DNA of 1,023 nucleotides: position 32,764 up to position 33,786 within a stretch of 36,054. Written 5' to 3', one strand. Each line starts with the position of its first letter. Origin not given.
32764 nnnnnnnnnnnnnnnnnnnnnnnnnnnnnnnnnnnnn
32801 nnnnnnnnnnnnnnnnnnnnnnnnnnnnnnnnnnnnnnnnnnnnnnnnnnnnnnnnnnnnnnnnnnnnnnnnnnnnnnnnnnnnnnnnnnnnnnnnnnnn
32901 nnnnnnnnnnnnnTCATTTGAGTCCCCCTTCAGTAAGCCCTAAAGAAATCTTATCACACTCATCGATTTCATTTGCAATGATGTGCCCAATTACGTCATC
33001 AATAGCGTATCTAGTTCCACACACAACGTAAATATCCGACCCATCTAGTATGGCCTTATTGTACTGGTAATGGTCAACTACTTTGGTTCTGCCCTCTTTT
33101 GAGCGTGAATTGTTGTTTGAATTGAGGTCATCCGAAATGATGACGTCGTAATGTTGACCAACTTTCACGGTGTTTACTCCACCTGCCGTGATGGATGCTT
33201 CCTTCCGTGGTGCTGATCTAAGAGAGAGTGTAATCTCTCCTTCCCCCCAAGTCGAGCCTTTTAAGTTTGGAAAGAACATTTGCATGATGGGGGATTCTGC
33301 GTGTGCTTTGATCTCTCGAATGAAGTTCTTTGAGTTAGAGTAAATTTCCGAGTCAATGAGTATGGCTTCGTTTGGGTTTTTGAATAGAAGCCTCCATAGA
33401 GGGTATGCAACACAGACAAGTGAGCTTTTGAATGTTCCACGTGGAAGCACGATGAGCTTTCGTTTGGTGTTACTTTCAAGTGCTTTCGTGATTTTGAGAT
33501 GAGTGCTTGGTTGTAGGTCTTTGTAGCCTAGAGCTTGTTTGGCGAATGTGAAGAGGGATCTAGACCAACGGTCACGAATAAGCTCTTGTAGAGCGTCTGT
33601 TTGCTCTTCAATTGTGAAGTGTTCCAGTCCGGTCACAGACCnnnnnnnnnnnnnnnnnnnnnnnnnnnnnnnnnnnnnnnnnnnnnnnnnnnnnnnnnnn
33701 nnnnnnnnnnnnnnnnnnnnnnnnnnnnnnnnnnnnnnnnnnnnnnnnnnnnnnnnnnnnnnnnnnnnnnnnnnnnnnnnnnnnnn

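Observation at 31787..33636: Large terminase split into two ORFs inside the ATPase domain by a tightly nested 107-aa Ala/Gly-rich gene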

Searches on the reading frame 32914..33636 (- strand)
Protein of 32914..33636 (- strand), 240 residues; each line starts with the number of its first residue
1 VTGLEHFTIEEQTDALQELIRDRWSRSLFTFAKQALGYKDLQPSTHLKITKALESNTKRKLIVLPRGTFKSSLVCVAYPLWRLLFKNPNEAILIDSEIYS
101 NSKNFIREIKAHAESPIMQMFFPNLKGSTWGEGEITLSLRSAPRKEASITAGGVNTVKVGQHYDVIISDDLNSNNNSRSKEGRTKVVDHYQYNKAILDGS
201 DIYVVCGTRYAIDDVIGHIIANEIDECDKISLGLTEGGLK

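Call 4: search_protein_families(library=pfam, proteins=[window:32914-33636:-], max_evalue=1)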
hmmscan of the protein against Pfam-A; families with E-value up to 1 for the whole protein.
window:32914-33636:- (240 aa): 1 family
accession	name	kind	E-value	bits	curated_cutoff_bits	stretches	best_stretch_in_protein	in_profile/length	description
PF00185.30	OTCace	-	0.1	13.1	29.4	1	156-199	65-108/157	Aspartate/ornithine carbamoyltransferase, Asp/Orn binding domain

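Call 5: search_protein_families(library=phrogs, proteins=[window:32914-33636:-], max_evalue=1)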
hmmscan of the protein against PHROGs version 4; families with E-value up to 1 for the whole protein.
window:32914-33636:- (240 aa): 6 families
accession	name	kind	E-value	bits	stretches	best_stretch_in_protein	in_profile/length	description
phrog_38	-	head and packaging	2.4e-28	100.3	1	26-223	271-465/760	terminase large subunit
phrog_4758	-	head and packaging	9e-14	52.4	1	17-228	13-226/243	terminase large subunit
phrog_17672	-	head and packaging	2.6e-09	37.5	1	47-203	55-212/395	terminase large subunit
phrog_14112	-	unknown function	0.00032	21.2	1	63-190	108-239/247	-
phrog_5989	-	head and packaging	0.00049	20.3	1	11-114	145-211/347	terminase large subunit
phrog_22689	-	unknown function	0.2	12.7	1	183-218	24-59/96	-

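Call 20: find_homologous_proteins(query=window:32914-33636:-, max_evalue=0.00001)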
Query window:32914-33636:- (240 aa): 814 proteins with E <= 0.00001 among 1020 candidates; the best 120 are listed.
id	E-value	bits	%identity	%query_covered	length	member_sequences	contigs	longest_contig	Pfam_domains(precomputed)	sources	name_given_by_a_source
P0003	5.4e-156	535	100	100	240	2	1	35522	-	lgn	-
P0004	1.2e-128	445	83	99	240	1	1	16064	-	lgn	-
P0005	6.4e-76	273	57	93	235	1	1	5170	-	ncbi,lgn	-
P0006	5.3e-75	270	59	89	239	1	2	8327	-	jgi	jgi:hypothetical protein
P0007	8.4e-75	269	58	94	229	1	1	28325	-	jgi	jgi:hypothetical protein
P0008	1.8e-74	268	57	95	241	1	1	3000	-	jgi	jgi:hypothetical protein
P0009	5.8e-74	267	58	91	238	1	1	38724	-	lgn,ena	-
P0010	8.3e-74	266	58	92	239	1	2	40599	-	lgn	-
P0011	1.7e-73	265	55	92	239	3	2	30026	-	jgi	-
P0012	2.0e-73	265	58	92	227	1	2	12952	-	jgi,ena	jgi:hypothetical protein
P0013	7.0e-73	263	55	94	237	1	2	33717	-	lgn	-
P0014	1.0e-72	262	57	90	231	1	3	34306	-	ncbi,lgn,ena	-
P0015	2.2e-72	261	58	93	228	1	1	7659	-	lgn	-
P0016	2.7e-72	261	55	95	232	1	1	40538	-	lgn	-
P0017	5.7e-72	260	56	93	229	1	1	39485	-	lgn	-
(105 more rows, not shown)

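Call 22: find_related_loci(query=A2, collection=viral_contigs, flank=4000)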
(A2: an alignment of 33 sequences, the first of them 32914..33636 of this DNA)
Query A2 (240 aa) in viral_contigs; peptide patterns used: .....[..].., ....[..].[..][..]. (x = any residue, [..] = any of these).
65 stretches matched a pattern; 50 encode a relative of the query (tblastn E <= 1e-3); 49 distinct loci.
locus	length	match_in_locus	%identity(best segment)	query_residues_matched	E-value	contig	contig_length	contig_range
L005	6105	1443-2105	55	4-224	7e-80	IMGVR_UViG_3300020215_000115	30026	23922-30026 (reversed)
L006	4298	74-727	53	10-228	2e-76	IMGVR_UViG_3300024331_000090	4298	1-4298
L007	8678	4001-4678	55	4-224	4e-76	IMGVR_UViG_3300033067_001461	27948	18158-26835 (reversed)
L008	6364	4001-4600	58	24-224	2e-73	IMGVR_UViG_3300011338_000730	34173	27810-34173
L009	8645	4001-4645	55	10-224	2e-72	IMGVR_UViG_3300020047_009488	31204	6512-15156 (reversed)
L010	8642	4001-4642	54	12-226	7e-72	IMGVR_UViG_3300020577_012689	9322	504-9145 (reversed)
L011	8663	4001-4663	53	10-231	1e-71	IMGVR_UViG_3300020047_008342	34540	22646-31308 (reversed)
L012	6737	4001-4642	51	10-224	1e-71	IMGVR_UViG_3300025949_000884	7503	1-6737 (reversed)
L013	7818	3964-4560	59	27-225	1e-71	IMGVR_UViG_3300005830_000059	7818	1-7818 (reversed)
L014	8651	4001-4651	51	7-224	2e-70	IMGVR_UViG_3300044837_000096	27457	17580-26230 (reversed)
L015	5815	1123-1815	50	1-232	1e-69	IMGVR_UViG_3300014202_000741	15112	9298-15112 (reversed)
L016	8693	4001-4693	50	1-232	1e-69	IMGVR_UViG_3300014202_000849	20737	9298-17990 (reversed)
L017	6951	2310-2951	52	12-225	6e-69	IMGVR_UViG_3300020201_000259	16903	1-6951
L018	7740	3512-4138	53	16-225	3e-69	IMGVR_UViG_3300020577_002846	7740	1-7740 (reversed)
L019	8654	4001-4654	52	7-225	2e-68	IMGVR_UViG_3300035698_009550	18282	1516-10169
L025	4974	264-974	48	5-236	1e-67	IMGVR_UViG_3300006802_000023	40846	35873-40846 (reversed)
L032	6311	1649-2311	50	10-228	6e-66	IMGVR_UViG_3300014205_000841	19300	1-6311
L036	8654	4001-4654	48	7-225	1e-65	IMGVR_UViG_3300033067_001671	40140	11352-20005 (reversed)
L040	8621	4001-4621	51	28-236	2e-63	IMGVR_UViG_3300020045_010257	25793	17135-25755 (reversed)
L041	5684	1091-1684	53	27-224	1e-63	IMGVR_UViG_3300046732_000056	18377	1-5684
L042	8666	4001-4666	48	4-226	4e-63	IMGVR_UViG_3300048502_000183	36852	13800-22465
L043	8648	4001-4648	49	6-225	9e-63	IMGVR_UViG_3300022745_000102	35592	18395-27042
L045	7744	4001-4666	43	4-225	2e-62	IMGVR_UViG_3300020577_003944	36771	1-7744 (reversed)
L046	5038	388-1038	48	16-239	6e-61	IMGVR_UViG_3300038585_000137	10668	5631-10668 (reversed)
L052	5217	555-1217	44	4-225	5e-57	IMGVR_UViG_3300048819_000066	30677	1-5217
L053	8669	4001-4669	32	16-224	8e-28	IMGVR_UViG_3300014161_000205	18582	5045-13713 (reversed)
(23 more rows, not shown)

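Call 37: search_protein_families(library=pfam, proteins=[L042:5050-5853:+, L009:5528-6286:+, L009:4690-5535:+, L009:6450-7307:+, L018:4501-5994:+, L041:2146-3717:+, L007:6012-7955:+, L043:5338-7566:+, L025:1744-4005:+, L012:4673-6340:+], max_evalue=0.001)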
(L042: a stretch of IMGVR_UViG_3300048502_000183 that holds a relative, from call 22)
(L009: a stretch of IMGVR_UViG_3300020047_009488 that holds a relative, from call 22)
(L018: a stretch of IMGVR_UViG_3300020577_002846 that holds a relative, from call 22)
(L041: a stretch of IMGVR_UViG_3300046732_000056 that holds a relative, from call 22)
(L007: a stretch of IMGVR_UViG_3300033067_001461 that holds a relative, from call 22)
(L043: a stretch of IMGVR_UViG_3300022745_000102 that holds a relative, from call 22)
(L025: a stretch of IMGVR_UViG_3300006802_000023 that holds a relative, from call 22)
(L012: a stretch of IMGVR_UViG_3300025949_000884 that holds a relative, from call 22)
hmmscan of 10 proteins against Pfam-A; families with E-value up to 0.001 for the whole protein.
L042:5050-5853:+ (267 aa): 0 families

L009:5528-6286:+ (252 aa): 1 family
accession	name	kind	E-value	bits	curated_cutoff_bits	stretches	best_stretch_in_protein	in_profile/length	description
PF00535.33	Glycos_transf_2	-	8.6e-08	32.7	23.3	1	6-176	3-161/168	Glycosyl transferase family 2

L009:4690-5535:+ (281 aa): 0 families

L009:6450-7307:+ (285 aa): 0 families

L018:4501-5994:+ (497 aa): 0 families

L041:2146-3717:+ (523 aa): 1 family
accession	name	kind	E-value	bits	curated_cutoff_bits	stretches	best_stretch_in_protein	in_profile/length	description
PF18760.7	ART-PolyVal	-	5.9e-07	30.8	31.2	1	71-123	10-52/140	ADP-Ribosyltransferase in polyvalent proteins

L007:6012-7955:+ (647 aa): 0 families

L043:5338-7566:+ (742 aa): 0 families

L025:1744-4005:+ (753 aa): 0 families

L012:4673-6340:+ (555 aa): 0 families

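Call 40: search_dna_similar(query=window:32914-33636:-, collection=phages, mode=protein, max_evalue=0.001, max_rows=40)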
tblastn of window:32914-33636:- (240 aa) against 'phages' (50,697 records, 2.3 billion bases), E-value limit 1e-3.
Records with a match: 110; places in all: 110; records where one place covers at least 80% of the query: 22.
Best place of each record, by identity: <60% 110.
By first word of the organism name: Vibrio 38; Pseudomonas 15; phage 9; Leptolyngbya 6; Lentibacter 5; Leptospira 4; Phormidium 4; Klebsiella 3; Roseobacter 3; Plectonema 3; and 12 more.
By host as written in the record: - 31; Vibrio cholerae 10; Vibrio crassostreae 7; Lentibacter sp. SH36 5; Pseudomonas aeruginosa 5; Leptospira biflexa Patoc 1 4; Leptolyngbya boryana IU 594 3; Celeribacter sp. IMCC12053 2; and 32 more.
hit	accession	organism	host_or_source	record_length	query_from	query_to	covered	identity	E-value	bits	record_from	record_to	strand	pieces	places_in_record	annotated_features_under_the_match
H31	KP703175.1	ANMV-1 virus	uncultured archaeon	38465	28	219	80%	34.7%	9e-19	91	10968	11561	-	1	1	phage terminase large subunit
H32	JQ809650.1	Celeribacter phage P12053L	Celeribacter sp. IMCC12053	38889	15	225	88%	30.9%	5e-7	56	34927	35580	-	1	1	phage protein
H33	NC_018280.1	Celeribacter phage P12053L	Celeribacter sp. IMCC12053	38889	15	225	88%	30.9%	5e-7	56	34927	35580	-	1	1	phage protein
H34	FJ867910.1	Siovirus americense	-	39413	15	225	88%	30.0%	9e-7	55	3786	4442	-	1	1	record has no annotation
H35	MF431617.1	Lentibacter phage vB_LenP_ICBM1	Lentibacter sp. SH36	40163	20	225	86%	30.7%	6e-7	56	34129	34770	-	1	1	terminase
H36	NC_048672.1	Lentibacter phage vB_LenP_ICBM1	Lentibacter sp. SH36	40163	20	225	86%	30.7%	6e-7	56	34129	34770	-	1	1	terminase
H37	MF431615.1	Lentibacter phage vB_LenP_ICBM3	Lentibacter sp. SH36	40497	20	225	86%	30.7%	6e-7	56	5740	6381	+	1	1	hypothetical protein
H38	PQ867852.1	phage T4S1-k141_462158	Crassostrea hongkongensis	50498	9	228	92%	27.7%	5e-8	59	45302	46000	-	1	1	terminase large subunit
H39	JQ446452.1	Salinivibrio phage CW02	Salinivibrio costicola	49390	9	215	86%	29.1%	3e-5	50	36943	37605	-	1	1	DNA packaging enzyme (terminase)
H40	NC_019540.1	Salinivibrio phage CW02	Salinivibrio costicola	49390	9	215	86%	29.1%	3e-5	50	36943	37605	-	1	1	DNA packaging enzyme (terminase)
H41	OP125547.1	Klebsiella phage vB_KpnP_Klyazma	Klebsiella pneumoniae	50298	9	215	86%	28.2%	9e-8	58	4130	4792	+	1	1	terminase large subunit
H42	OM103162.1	Klebsiella phage KpnP_VR7901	Klebsiella pneumoniae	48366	9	215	86%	28.2%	1e-7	58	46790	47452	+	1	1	terminase large subunit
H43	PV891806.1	Klebsiella phage vB_KpnP-Asterion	Klebsiella pneumoniae ARLG-4382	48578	9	215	86%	28.2%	1e-7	58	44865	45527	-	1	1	hypothetical protein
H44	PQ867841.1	phage T4S1-k141_502596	Crassostrea hongkongensis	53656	20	225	86%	28.1%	7e-8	58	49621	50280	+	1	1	terminase large subunit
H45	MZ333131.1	Erwinia phage Pecta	Erwinia sp.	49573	9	215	86%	27.8%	2e-6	54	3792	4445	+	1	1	terminase large subunit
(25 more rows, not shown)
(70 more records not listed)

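Call 41: get_annotated_region(hit=H35, flank=3500)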
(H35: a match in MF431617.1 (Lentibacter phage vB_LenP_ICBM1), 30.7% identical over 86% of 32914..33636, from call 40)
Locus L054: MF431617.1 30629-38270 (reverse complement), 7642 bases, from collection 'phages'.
description: Lentibacter phage vB_LenP_ICBM1, complete genome.
organism: Lentibacter phage vB_LenP_ICBM1 (NCBI taxid 2847822)
taxonomy: Viruses; Duplodnaviria; Heunggongvirae; Uroviricota; Caudoviricetes; Zobellviridae; Cobavirinae; Siovirus; Siovirus germanense
host: Lentibacter sp. SH36; source: seawater, algal bloom, North Sea; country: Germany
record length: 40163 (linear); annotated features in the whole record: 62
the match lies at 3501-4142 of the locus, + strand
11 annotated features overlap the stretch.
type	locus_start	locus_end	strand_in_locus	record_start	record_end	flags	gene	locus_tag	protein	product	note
CDS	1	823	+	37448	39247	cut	-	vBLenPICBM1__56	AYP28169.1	tail protein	-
CDS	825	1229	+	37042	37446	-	-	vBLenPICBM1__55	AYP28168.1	hypothetical protein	-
CDS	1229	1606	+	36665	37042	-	-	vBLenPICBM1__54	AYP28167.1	tail assembly chaperone protein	-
CDS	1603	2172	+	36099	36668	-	-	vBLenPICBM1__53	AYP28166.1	tail collar domain-containing protein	-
CDS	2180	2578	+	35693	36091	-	-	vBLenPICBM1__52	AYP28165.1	tail assembly chaperone protein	-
CDS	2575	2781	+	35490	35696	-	-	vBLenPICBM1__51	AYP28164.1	hypothetical protein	-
CDS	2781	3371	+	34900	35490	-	-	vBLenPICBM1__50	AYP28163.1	hypothetical protein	-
CDS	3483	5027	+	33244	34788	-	-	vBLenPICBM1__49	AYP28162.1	terminase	-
CDS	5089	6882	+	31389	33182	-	-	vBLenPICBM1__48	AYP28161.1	portal protein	portal protein (head-tail connector)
CDS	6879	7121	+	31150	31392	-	-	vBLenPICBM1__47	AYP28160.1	hypothetical protein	-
CDS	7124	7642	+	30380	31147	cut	-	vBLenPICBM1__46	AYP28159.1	virion scaffolding protein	-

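Call 42: get_annotated_region(hit=H31, flank=3500)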
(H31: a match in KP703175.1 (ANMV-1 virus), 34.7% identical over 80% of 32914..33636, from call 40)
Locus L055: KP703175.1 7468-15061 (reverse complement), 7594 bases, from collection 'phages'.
description: ANMV-1 virus from uncultured archaea, genomic sequence.
organism: ANMV-1 virus (NCBI taxid 1605378)
taxonomy: Viruses
host: uncultured archaeon; source: Paull's Pingo marine methane seep sediments; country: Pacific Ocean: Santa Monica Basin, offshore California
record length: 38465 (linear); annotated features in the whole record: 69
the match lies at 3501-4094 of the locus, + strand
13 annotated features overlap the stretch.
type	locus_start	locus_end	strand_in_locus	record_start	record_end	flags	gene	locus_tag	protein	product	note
CDS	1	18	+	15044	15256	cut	-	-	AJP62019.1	hypothetical protein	-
CDS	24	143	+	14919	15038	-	-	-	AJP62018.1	hypothetical protein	-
CDS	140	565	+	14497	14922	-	-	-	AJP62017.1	hypothetical protein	-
CDS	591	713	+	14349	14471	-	-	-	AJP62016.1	hypothetical protein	-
CDS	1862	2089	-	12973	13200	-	-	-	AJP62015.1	hypothetical protein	-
CDS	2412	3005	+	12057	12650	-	-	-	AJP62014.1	TATA-box binding protein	-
CDS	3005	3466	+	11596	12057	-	-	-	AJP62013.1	hypothetical protein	-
CDS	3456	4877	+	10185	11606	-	-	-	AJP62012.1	phage terminase large subunit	-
CDS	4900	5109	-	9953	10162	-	-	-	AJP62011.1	conserved hypothetical protein (RNAse-H domain)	-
CDS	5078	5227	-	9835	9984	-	-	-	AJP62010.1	hypothetical protein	-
CDS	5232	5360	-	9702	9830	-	-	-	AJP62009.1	hypothetical protein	-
CDS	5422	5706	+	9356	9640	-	-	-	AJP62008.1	hypothetical protein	-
CDS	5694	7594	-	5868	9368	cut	-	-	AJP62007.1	hypothetical protein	-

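Call 50: search_protein_families(library=phrogs, proteins=[L009:4690-5535:+, L009:5528-6286:+, L018:4501-5994:+, L007:6012-7955:+, L043:5338-7566:+, L025:1744-4005:+, L012:4673-6340:+, L005:3462-5273:+, L010:7033-8193:+, L052:1560-1952:+], max_evalue=0.01)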
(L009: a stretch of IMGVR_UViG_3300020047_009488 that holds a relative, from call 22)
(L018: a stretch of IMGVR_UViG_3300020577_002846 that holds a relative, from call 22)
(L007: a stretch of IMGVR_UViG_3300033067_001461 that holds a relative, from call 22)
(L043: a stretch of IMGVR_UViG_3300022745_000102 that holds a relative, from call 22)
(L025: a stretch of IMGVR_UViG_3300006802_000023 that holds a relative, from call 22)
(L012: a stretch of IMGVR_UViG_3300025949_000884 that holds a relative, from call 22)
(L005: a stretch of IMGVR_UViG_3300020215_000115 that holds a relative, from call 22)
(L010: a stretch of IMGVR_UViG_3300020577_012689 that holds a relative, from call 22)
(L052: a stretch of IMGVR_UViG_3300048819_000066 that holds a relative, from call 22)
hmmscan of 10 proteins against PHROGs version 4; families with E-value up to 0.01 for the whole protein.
L009:4690-5535:+ (281 aa): 0 families

L009:5528-6286:+ (252 aa): 1 family
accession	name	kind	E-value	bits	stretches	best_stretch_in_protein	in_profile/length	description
phrog_2456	-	moron, auxiliary metabolic gene and host takeover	0.0072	16.9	0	27-87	28-88/239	glycosyltransferase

L018:4501-5994:+ (497 aa): 0 families

L007:6012-7955:+ (647 aa): 0 families

L043:5338-7566:+ (742 aa): 0 families

L025:1744-4005:+ (753 aa): 0 families

L012:4673-6340:+ (555 aa): 0 families

L005:3462-5273:+ (603 aa): 0 families

L010:7033-8193:+ (386 aa): 2 families
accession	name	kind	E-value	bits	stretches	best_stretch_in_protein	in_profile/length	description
phrog_38233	-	tail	5.5e-05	22.2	1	128-209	265-342/896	tail fiber protein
phrog_30390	-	unknown function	0.00069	19.1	1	57-216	376-533/766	-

L052:1560-1952:+ (130 aa): 0 families

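Call 74: search_dna_similar(query=window:32914-33636:-, collection=phages, mode=protein, max_evalue=0.001, max_rows=60, rows=spread)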
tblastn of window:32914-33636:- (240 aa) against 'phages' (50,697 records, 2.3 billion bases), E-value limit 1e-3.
Records with a match: 110; places in all: 110; records where one place covers at least 80% of the query: 22.
Best place of each record, by identity: <60% 110.
By first word of the organism name: Vibrio 38; Pseudomonas 15; phage 9; Leptolyngbya 6; Lentibacter 5; Leptospira 4; Phormidium 4; Klebsiella 3; Roseobacter 3; Plectonema 3; and 12 more.
By host as written in the record: - 31; Vibrio cholerae 10; Vibrio crassostreae 7; Lentibacter sp. SH36 5; Pseudomonas aeruginosa 5; Leptospira biflexa Patoc 1 4; Leptolyngbya boryana IU 594 3; Celeribacter sp. IMCC12053 2; and 32 more.
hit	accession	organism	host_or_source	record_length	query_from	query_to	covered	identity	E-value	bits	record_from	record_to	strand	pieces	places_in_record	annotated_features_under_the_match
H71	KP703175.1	ANMV-1 virus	uncultured archaeon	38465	28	219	80%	34.7%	9e-19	91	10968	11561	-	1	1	phage terminase large subunit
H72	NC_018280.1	Celeribacter phage P12053L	Celeribacter sp. IMCC12053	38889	15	225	88%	30.9%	5e-7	56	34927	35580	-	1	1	phage protein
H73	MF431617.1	Lentibacter phage vB_LenP_ICBM1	Lentibacter sp. SH36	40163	20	225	86%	30.7%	6e-7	56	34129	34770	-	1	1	terminase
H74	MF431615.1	Lentibacter phage vB_LenP_ICBM3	Lentibacter sp. SH36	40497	20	225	86%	30.7%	6e-7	56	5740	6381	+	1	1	hypothetical protein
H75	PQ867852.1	phage T4S1-k141_462158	Crassostrea hongkongensis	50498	9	228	92%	27.7%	5e-8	59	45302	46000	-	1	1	terminase large subunit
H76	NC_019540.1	Salinivibrio phage CW02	Salinivibrio costicola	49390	9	215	86%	29.1%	3e-5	50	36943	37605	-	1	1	DNA packaging enzyme (terminase)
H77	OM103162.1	Klebsiella phage KpnP_VR7901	Klebsiella pneumoniae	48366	9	215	86%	28.2%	1e-7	58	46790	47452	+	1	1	terminase large subunit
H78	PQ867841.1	phage T4S1-k141_502596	Crassostrea hongkongensis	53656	20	225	86%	28.1%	7e-8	58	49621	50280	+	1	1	terminase large subunit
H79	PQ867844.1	phage GX1-k141_326647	Crassostrea hongkongensis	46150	14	214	84%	28.0%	5e-4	47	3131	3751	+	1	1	terminase large subunit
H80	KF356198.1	Anabaena phage A-4L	Anabaena variabilis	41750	16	225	88%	25.0%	5e-5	50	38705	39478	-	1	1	terminase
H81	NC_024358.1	Anabaena phage A-4L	Anabaena variabilis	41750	16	225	88%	25.0%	5e-5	50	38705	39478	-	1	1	terminase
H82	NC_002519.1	Roseobacter phage SIO1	Rosebacter SIO67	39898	60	225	69%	31.3%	3e-6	54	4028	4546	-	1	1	gp4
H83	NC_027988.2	Citrobacter phage CVT22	Citrobacter sp. TM1552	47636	20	215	82%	25.9%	4e-4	47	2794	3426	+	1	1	putative terminase large subunit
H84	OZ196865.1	Vibrio phage PS32B-12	Seawater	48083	55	227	72%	29.1%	4e-5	50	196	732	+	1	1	hypothetical protein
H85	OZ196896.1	Vibrio phage PS32B-9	Seawater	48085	55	227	72%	29.1%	4e-5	50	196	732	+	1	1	hypothetical protein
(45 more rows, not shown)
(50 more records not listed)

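Call 75: find_related_loci(query=A2, collection=genome_contigs, flank=8000)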
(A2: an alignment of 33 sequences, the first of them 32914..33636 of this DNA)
Query A2 (240 aa) in genome_contigs; peptide patterns used: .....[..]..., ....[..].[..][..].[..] (x = any residue, [..] = any of these).
20 stretches matched a pattern; 6 encode a relative of the query (tblastn E <= 1e-3); 6 distinct loci.
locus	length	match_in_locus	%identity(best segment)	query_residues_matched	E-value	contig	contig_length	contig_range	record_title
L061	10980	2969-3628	52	4-224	7e-75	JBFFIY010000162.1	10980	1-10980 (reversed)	MAG: Enterobacterales bacterium isolate Mix_mud17.2022.03.18 k141_1980136_length_10980_cov_9.0000, whole genome shotgun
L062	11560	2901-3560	52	3-223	2e-72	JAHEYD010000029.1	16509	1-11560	MAG: Nitrosotalea sp. isolate nzgw12 NODE_623_length_16510_cov_31.317591, whole genome shotgun sequence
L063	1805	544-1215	44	1-225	4e-58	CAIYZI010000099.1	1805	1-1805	MAG: uncultured beta proteobacterium isolate B4coas_bin-0731 genome assembly, contig: bin-0731:099/760, whole genome sho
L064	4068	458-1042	36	28-222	2e-25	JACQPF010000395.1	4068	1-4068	MAG: Elusimicrobia bacterium isolate NC_groundwater_1300_Ag_S-0.2um_60_19 S_p2_S4_coassembly_k141_4065020, whole genome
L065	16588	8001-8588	35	27-222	4e-25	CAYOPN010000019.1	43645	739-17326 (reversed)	MAG TPA_asm: uncultured Elusimicrobia bacterium isolate SRP150892_co2_475 genome assembly, contig: NODE_976_length_43645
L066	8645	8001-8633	33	3-197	4e-23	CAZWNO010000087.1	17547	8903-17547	MAG TPA_asm: uncultured Chromatiales bacterium isolate SRP192927_co6_91 genome assembly, contig: NODE_7278_length_17547_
